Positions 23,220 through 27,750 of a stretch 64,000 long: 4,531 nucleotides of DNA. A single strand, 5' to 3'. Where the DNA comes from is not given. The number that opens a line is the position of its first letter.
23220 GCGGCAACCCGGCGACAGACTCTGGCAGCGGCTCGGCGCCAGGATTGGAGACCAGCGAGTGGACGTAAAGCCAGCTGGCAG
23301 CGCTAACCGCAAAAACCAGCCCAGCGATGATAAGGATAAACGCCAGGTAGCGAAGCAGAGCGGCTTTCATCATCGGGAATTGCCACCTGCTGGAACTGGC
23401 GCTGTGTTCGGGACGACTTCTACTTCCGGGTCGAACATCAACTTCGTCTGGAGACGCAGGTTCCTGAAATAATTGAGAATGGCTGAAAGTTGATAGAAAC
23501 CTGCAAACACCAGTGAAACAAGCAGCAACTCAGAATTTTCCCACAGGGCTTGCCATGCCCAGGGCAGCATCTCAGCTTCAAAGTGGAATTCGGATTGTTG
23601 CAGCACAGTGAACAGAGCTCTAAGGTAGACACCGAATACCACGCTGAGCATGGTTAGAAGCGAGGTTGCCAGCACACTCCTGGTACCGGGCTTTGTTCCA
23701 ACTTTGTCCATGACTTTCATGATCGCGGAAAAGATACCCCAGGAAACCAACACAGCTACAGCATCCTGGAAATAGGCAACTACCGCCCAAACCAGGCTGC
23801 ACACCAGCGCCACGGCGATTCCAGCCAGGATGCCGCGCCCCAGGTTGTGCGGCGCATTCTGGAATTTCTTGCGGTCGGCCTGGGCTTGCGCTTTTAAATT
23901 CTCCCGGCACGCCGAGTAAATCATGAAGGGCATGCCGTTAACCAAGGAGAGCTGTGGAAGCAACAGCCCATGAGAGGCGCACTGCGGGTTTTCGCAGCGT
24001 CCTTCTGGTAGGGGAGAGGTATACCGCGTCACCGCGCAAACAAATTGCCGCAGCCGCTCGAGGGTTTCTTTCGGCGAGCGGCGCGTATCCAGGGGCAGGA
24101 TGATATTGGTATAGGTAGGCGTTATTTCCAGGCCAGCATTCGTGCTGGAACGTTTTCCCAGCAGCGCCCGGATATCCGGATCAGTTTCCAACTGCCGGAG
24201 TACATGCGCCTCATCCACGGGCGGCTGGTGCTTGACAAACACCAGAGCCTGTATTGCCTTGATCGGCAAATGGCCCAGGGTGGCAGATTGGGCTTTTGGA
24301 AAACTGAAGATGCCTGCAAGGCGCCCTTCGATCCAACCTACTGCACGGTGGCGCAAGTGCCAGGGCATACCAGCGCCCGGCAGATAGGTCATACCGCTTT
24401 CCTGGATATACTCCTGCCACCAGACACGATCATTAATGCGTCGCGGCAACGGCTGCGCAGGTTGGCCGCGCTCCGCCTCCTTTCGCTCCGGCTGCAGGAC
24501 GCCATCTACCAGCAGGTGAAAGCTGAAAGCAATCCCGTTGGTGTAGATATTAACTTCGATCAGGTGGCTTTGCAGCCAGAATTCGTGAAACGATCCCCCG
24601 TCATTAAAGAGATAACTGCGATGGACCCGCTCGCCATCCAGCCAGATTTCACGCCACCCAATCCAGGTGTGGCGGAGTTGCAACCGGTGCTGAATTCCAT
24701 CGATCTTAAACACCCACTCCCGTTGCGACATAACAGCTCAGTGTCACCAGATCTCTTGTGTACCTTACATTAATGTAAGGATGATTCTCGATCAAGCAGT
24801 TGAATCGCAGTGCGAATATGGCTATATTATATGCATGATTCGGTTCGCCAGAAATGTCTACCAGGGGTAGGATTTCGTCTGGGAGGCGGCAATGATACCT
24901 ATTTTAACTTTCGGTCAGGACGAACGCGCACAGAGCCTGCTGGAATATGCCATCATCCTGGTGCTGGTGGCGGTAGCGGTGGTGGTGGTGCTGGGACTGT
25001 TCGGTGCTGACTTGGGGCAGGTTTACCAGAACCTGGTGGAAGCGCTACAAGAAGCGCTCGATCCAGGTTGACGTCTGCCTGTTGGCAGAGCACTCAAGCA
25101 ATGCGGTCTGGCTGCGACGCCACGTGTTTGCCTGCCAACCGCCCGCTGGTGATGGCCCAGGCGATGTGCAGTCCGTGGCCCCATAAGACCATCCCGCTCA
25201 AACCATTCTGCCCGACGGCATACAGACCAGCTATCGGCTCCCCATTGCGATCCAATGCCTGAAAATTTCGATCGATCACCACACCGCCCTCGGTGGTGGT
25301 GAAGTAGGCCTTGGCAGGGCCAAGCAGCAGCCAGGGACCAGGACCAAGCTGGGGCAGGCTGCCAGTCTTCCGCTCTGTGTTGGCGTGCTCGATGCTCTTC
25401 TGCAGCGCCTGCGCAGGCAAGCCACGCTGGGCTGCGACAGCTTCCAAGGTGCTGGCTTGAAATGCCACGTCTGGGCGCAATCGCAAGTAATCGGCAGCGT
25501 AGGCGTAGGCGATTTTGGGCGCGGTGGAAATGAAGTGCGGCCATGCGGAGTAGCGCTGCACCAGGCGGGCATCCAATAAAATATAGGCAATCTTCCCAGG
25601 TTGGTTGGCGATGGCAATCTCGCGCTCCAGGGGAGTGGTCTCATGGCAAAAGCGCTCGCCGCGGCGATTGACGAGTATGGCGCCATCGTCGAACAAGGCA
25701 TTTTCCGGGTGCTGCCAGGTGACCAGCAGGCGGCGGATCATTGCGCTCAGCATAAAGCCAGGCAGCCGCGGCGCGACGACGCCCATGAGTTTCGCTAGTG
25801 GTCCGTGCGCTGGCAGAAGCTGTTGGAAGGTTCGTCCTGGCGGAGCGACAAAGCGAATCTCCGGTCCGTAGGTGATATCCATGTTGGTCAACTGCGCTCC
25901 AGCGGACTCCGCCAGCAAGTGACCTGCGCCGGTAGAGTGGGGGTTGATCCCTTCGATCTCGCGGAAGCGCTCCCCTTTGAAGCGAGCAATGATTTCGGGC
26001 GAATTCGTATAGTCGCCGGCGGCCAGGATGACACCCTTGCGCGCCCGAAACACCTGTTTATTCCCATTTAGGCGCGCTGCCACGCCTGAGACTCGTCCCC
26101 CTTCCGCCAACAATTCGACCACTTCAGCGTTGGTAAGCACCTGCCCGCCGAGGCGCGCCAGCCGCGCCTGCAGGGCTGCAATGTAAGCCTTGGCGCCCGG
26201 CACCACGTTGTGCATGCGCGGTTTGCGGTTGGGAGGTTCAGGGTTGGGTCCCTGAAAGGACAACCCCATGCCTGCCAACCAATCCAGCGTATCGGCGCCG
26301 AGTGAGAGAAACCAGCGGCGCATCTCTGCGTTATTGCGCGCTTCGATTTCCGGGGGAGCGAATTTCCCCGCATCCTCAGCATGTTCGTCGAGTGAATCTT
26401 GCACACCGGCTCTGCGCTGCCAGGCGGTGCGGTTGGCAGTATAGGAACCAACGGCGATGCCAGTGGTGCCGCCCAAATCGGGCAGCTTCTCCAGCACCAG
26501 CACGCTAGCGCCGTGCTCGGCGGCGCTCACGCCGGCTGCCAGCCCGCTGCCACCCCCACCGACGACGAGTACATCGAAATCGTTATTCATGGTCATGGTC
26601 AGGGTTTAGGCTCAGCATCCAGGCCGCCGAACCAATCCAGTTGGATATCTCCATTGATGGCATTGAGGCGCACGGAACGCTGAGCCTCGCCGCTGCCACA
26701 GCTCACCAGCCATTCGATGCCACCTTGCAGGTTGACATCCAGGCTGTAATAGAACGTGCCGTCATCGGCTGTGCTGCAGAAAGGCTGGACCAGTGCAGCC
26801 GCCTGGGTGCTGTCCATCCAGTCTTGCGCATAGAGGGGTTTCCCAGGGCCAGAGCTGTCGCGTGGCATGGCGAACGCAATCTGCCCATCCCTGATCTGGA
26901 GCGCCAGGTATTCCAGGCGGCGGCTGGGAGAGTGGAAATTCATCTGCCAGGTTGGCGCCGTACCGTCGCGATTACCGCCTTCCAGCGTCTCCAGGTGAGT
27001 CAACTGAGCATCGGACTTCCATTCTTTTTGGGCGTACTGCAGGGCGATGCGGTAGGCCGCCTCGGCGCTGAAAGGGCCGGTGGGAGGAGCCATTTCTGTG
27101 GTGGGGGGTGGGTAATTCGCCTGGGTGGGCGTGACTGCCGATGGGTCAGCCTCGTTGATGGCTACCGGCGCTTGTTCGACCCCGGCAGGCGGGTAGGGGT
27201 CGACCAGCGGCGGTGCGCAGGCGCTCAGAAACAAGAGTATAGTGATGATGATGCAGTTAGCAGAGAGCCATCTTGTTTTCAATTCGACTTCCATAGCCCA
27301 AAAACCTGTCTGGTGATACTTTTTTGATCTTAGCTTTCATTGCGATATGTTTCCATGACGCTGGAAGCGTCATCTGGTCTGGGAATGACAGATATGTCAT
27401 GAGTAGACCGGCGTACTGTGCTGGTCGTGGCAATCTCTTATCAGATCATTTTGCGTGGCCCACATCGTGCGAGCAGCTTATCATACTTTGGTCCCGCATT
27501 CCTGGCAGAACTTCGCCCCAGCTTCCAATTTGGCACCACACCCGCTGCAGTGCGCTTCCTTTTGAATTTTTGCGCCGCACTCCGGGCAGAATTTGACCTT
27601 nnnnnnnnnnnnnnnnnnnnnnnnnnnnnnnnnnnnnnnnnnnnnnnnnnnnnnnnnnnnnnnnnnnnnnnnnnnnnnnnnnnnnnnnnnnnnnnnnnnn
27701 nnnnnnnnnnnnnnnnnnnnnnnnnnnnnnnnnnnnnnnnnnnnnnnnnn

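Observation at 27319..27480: Structured element of about 160 nt present twice, both times in the same orientation immediately upstream of an operon start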

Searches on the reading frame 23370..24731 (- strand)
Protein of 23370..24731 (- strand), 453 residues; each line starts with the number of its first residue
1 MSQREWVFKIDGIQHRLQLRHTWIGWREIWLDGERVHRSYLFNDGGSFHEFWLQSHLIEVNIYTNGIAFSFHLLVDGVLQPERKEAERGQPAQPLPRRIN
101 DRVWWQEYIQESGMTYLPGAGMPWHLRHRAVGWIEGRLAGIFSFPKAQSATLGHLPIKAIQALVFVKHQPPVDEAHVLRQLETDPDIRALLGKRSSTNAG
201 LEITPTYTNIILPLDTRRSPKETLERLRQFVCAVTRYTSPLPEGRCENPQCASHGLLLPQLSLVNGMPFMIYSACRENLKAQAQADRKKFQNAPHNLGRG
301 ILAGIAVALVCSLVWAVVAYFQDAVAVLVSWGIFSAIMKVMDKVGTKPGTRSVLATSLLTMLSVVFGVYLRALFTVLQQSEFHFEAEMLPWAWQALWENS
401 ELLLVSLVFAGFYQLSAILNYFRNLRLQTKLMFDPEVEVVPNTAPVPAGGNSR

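Call 13: search_protein_families(library=pfam, proteins=[window:23370-24731:-])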
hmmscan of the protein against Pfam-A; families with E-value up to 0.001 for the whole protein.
window:23370-24731:- (453 aa): 0 families

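Call 92: search_protein_families(library=ncbifam, proteins=[window:23370-24731:-], max_evalue=0.1)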
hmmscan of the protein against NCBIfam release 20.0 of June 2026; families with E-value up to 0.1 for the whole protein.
window:23370-24731:- (453 aa): 1 family
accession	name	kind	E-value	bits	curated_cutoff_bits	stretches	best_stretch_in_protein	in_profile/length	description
NF046122.1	morpho_MmpA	equivalog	0.075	13.2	32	0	289-317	9-37/47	morphogenic membrane protein MmpA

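Call 93: search_solved_structures(query=window:23370-24731:-, max_evalue=1)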
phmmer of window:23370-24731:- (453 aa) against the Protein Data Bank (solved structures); distinct sequences matched with E-value up to 1: 0.

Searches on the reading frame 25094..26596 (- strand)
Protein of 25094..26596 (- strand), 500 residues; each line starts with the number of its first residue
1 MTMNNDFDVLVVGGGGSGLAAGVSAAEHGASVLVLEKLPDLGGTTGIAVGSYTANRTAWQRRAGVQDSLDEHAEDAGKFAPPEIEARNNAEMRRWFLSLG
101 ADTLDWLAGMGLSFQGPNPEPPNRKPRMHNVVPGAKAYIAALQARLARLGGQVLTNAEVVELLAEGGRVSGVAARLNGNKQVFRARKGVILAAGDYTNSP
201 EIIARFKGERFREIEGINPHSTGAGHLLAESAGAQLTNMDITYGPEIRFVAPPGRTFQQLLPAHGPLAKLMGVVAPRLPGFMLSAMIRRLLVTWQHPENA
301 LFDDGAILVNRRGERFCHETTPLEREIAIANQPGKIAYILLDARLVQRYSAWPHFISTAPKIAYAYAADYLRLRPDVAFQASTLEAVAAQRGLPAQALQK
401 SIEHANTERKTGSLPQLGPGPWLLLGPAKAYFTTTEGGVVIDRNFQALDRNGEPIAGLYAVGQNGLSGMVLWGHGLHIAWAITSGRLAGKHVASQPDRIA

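Call 13: search_protein_families(library=pfam, proteins=[window:25094-26596:-])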
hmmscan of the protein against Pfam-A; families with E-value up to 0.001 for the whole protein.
window:25094-26596:- (500 aa): 7 families
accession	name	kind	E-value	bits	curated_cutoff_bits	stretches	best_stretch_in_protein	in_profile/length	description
PF00890.30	FAD_binding_2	-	1.2e-44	153.6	20.4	2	8-240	1-248/414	FAD binding domain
PF01266.30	DAO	-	5.9e-15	56.1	27.9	2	8-59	1-56/353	FAD dependent oxidoreductase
PF12831.13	FAD_oxidored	-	6.6e-13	49.2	27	1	8-186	1-138/416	FAD dependent oxidoreductase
PF03486.20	HI0933_like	-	1.2e-09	38.5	50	1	8-490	2-243/244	HI0933-like protein Rossmann domain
PF13450.12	NAD_binding_8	-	3.1e-06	27.8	21.9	1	11-44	1-34/68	NAD(P)-binding Rossmann-like domain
PF01494.25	FAD_binding_3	-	7.6e-05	22.5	22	1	7-107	2-80/349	FAD binding domain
PF01134.28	GIDA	-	0.00098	18.7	22.1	0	8-36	1-29/391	Glucose inhibited division protein A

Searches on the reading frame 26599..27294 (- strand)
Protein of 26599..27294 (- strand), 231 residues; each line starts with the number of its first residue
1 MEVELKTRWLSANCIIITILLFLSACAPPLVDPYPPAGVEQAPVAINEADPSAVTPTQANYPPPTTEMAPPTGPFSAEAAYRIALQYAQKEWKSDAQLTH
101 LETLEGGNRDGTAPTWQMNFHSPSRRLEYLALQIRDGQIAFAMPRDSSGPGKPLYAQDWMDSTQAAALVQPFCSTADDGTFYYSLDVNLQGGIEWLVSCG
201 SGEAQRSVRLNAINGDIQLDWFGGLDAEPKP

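Call 13: search_protein_families(library=pfam, proteins=[window:26599-27294:-])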
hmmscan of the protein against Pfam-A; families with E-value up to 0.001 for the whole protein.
window:26599-27294:- (231 aa): 0 families

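Call 17: find_encoding_contigs(protein=window:26599-27294:-, flank=3000, max_places=10)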
Protein window:26599-27294:- (231 aa): no gene with exactly this product is on record in the collection.

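Call 32: find_homologous_proteins(query=window:26599-27294:-)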
Query window:26599-27294:- (231 aa): 7 proteins with E <= 0.001 among 299 candidates.
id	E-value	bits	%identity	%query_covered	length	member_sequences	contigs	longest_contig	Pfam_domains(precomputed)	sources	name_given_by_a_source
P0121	8.7e-155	531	100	100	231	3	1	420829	-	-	-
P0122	2.5e-103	363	70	98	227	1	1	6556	-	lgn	-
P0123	2.8e-94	333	67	92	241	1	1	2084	-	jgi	jgi:hypothetical protein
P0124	1.9e-82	294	84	64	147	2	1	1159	-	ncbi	-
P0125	4.2e-80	287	62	89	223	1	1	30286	-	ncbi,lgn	-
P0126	1.7e-79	285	57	99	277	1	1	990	-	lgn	-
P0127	6.9e-79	283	56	97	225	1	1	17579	-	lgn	-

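Call 33: find_encoding_contigs(protein=P0122, flank=5000, max_places=3)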
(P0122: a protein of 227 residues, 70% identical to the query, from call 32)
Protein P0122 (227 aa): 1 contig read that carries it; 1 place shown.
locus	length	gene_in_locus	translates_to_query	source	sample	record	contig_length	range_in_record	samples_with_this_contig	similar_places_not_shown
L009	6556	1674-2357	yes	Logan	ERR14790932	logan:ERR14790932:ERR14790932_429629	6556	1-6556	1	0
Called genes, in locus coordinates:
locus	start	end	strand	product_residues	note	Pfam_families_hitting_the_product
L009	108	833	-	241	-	-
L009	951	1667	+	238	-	PF24460:DUF7575 (faint), PF13248:Zn_ribbon_3 (weak), PF12773:DZR, PF13240:Zn_Ribbon_1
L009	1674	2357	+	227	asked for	-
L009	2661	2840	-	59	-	PF04964:Flp_Fap (weak)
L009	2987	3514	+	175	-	-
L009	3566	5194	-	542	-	PF00082:Peptidase_S8, PF02225:PA, PF00082:Peptidase_S8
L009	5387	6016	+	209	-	PF13563:2_5_RNA_ligase2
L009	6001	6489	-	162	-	PF04008:Adenosine_kin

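Call 34: find_encoding_contigs(protein=P0124, flank=5000, max_places=3)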
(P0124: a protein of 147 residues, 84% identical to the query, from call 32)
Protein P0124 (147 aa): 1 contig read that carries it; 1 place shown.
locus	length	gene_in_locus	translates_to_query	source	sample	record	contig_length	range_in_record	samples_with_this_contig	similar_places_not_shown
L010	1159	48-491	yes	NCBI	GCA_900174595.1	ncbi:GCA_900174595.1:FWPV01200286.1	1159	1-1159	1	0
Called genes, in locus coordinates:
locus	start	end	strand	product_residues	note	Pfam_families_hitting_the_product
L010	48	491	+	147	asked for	-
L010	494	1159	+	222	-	?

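Call 35: find_encoding_contigs(protein=P0125, flank=5000, max_places=3)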
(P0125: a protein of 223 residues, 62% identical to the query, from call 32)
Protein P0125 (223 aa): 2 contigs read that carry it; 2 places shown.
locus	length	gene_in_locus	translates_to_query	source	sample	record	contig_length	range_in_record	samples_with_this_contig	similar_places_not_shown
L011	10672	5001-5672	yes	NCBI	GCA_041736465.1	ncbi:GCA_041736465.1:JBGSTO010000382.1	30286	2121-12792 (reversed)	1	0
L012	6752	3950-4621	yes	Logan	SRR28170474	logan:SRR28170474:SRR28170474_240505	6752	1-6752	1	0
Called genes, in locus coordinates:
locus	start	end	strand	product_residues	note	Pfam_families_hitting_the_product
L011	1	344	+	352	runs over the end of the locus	PF00005:ABC_tran, PF13304:AAA_21, PF08352:oligo_HPY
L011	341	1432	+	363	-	PF00005:ABC_tran, PF08352:oligo_HPY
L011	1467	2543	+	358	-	PF03417:AAT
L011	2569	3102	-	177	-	-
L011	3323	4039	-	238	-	-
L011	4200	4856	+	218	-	PF13248:Zn_ribbon_3 (faint), PF24460:DUF7575 (faint), PF12773:DZR, PF13240:Zn_Ribbon_1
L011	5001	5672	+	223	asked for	-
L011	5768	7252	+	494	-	PF00890:FAD_binding_2, PF01266:DAO, PF03486:HI0933_like (weak), PF12831:FAD_oxidored, PF13450:NAD_binding_8 (weak), PF00890:FAD_binding_2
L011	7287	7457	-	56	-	-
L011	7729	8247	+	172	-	-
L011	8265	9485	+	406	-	PF08240:ADH_N, PF16912:Glu_dehyd_C (weak), PF00107:ADH_zinc_N, PF13602:ADH_zinc_N_2 (weak)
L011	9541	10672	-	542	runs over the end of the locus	PF00082:Peptidase_S8, PF02225:PA, PF00082:Peptidase_S8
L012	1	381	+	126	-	?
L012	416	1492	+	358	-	PF03417:AAT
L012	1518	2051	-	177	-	-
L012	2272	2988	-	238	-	-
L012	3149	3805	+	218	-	PF13248:Zn_ribbon_3 (faint), PF24460:DUF7575 (faint), PF12773:DZR, PF13240:Zn_Ribbon_1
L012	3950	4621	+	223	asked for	-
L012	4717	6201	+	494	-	PF00890:FAD_binding_2, PF01266:DAO, PF03486:HI0933_like (weak), PF12831:FAD_oxidored, PF13450:NAD_binding_8 (weak), PF00890:FAD_binding_2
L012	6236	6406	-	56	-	-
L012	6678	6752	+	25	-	?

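Call 36: find_encoding_contigs(protein=P0123, flank=5000, max_places=3)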
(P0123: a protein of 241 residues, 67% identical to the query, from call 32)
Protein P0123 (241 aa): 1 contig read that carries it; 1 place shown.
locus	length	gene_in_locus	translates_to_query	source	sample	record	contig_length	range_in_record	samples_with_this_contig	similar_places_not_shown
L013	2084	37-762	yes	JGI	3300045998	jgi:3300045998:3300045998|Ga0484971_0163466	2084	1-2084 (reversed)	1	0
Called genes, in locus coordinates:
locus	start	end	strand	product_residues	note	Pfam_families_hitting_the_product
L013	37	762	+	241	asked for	-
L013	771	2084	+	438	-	?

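Call 92: search_protein_families(library=ncbifam, proteins=[window:26599-27294:-], max_evalue=0.1)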
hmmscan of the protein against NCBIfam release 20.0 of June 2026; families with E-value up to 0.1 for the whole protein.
window:26599-27294:- (231 aa): 0 families

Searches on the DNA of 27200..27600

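Call 6: search_rna_families(source=window, start=27200, end=27600, threshold=evalue, max_evalue=10, show_alignments=3)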
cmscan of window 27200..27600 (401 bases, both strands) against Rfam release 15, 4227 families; matches with E-value up to 10: 4.
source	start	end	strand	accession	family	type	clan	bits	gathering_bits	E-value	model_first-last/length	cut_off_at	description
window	27552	27600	+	RF03275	mir-2542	Gene; miRNA;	-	16.3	60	2.1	1-49/85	3'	mir-2542 microRNA precursor family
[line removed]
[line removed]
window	27355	27378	+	RF00467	RSV_PBS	Cis-reg;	-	14.2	47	7.2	27-50/75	no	Rous sarcoma virus (RSV) primer binding site (PBS)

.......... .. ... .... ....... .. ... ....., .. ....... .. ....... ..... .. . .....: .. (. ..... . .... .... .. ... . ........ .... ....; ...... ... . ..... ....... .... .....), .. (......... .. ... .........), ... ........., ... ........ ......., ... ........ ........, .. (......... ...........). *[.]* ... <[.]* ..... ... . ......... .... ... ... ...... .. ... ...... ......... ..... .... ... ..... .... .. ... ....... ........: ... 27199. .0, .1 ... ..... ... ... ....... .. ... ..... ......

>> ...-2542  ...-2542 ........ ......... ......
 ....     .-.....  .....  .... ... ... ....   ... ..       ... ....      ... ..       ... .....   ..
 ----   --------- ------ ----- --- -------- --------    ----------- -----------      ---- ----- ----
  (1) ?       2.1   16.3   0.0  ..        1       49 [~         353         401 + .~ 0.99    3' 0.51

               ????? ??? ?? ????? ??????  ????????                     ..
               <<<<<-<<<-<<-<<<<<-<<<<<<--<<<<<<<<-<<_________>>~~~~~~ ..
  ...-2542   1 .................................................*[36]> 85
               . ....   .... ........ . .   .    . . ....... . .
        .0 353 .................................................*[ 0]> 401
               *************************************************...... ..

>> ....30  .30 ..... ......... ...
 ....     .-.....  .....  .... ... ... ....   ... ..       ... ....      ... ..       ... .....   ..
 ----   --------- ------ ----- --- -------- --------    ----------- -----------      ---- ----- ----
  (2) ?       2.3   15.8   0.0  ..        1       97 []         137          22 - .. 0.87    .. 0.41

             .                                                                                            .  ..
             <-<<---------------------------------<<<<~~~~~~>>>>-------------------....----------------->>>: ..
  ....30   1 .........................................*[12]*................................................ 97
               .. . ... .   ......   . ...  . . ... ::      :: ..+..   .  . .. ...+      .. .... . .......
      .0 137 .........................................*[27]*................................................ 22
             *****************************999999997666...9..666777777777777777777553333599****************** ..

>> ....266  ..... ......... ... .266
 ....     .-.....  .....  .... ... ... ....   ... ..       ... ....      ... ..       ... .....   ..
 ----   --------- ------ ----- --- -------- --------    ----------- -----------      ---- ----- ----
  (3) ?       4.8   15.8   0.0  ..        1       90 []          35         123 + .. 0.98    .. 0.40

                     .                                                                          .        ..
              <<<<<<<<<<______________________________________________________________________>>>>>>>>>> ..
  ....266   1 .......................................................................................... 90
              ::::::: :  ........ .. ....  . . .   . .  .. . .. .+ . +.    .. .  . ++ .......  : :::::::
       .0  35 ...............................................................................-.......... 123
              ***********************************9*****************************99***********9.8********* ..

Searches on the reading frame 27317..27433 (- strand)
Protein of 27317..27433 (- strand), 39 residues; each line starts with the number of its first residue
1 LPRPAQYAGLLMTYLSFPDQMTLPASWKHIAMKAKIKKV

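Call 66: search_protein_representatives(alignment_id=A7)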
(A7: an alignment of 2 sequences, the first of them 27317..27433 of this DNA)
Query: 2 sequences, 39 profile positions. Proteins with E-value up to 0.001 (for the whole library): 4; up to 1e-10: 0; up to 1e-30: 0. The best 4 are listed.
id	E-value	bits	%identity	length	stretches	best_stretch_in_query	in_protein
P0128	3.7e-08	49.0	-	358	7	6-21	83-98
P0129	9.7e-07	44.4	-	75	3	1-15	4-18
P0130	6.2e-05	38.7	-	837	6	6-29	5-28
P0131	1.6e-04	37.3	-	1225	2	16-26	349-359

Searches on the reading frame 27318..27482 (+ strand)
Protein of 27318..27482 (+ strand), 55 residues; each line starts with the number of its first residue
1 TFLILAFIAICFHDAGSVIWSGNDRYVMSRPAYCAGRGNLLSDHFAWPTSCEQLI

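Call 29: find_related_loci(query=A2, collection=viral_contigs, flank=1500)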
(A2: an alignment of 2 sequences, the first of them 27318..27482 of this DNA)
Query A2 (55 aa) in viral_contigs; peptide patterns used: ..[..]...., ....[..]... (x = any residue, [..] = any of these).
38 stretches matched a pattern, but none encodes a relative of the query by tblastn (E <= 1e-3).

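Call 30: find_related_loci(query=A2, collection=metagenome_contigs, flank=3000)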
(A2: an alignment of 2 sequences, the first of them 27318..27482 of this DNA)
Query A2 (55 aa) in metagenome_contigs; peptide patterns used: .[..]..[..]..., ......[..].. (x = any residue, [..] = any of these).
160 stretches matched a pattern, but none encodes a relative of the query by tblastn (E <= 1e-3).

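Call 31: find_homologous_proteins(query=A2, max_evalue=10)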
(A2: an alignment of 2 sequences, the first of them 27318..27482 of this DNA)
Query A2 (2 sequences): no candidate shares three 5-residue words with the query. No homologue found.
